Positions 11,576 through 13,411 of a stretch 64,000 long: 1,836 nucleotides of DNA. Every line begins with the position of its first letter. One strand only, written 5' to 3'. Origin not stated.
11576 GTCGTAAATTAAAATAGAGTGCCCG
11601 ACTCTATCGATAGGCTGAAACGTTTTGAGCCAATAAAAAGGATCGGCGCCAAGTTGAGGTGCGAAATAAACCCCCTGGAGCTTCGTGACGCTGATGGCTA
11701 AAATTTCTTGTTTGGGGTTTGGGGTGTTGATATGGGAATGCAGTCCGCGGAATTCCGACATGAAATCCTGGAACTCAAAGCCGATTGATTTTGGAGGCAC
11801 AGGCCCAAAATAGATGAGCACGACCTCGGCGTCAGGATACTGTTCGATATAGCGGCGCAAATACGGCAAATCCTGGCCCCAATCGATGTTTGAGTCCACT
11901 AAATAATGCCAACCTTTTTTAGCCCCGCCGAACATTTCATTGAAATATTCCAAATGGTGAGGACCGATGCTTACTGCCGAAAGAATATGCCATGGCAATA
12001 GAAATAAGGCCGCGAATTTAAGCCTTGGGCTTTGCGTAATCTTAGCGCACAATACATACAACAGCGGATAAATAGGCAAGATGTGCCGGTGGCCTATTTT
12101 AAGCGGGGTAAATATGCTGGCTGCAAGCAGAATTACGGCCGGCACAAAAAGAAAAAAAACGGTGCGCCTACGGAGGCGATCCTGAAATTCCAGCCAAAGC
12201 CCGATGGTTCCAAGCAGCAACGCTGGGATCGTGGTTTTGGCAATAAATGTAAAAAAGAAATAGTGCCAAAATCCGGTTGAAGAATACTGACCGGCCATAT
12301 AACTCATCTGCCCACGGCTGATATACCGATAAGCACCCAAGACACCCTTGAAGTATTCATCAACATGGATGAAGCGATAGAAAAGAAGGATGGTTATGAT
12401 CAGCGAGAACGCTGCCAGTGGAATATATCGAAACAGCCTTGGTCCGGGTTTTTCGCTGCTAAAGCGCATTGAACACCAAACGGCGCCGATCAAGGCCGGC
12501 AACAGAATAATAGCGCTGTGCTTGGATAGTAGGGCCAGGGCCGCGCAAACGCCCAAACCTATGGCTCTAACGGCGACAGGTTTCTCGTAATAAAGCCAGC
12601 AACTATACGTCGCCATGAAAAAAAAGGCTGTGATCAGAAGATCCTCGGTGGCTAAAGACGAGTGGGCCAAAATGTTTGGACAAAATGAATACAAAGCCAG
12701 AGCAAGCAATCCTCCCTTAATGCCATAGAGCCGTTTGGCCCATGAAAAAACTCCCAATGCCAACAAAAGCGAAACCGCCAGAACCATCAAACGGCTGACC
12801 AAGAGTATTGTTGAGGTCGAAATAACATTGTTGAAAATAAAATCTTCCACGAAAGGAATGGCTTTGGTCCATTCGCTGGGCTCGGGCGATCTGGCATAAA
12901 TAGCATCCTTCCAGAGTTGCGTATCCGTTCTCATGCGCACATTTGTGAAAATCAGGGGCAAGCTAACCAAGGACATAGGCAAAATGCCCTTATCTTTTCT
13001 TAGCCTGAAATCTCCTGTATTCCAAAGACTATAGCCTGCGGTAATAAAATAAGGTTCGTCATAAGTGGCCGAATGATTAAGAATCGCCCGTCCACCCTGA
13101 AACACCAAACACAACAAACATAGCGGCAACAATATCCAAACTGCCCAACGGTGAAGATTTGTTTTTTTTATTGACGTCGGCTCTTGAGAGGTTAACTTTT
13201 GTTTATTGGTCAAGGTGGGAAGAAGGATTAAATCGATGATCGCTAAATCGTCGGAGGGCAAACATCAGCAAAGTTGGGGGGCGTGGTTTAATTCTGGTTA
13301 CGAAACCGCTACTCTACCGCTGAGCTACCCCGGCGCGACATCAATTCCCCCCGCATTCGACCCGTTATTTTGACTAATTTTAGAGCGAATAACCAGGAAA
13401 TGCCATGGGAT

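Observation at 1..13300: The type IV pilus module is contiguous with four TPR-fused glycosylation enzymes, making this a candidate pilin/protein O-glycosylation supercluster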

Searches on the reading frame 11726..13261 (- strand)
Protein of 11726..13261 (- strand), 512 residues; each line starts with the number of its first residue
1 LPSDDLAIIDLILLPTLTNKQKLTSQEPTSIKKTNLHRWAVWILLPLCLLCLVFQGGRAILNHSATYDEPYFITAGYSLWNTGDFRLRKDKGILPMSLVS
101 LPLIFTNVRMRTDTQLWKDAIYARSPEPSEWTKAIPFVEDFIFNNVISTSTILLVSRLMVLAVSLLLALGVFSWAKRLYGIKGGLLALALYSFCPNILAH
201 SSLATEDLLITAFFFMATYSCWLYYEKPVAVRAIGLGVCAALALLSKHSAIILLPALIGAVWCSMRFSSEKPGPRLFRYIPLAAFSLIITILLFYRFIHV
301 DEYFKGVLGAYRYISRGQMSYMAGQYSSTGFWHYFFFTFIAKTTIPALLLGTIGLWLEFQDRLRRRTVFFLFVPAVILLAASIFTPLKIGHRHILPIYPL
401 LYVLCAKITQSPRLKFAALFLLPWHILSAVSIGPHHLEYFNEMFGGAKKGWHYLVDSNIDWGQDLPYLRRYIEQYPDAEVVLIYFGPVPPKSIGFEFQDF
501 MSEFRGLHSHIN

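Call 83: search_protein_families(library=ncbifam, proteins=[window:11726-13261:-], max_evalue=1)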
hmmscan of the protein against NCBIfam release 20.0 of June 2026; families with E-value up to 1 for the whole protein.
window:11726-13261:- (512 aa): 1 family
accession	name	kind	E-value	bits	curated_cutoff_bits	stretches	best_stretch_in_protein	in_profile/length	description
TIGR03663.1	TIGR03663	subfamily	0.095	11.7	126.25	1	154-372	71-298/435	flippase activity-associated protein Agl23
